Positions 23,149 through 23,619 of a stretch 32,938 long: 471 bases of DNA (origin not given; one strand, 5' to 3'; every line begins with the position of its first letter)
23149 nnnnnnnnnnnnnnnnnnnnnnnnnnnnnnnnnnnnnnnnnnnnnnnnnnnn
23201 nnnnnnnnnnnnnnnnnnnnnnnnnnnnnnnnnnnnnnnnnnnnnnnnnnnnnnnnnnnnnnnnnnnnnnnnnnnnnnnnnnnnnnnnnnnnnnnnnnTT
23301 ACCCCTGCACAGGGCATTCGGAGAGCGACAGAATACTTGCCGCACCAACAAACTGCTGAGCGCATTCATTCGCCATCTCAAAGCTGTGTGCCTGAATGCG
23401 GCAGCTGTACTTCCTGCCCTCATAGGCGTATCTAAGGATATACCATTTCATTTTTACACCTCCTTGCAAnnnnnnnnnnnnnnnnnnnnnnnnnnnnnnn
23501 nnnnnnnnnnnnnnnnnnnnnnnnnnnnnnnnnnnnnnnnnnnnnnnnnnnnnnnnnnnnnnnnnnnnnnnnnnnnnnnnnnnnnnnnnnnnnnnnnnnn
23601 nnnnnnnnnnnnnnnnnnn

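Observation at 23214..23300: Promoter plus immediate terminator: a candidate ~50-nt antisense RNA opposite the early operon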

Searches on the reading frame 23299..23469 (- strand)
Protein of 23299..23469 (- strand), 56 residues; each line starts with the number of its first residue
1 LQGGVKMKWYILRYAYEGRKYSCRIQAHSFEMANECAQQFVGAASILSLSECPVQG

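Call 8: search_protein_families(library=pfam, proteins=[window:23299-23469:-], max_evalue=0.01)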
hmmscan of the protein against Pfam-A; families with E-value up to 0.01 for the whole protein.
window:23299-23469:- (56 aa): 0 families

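Call 9: search_protein_families(library=phrogs, proteins=[window:23299-23469:-], max_evalue=0.01)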
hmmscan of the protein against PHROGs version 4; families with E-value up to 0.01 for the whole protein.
window:23299-23469:- (56 aa): 1 family
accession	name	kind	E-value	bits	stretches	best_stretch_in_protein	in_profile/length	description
phrog_2920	-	unknown function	0.0001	23.4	1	7-35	1-29/72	-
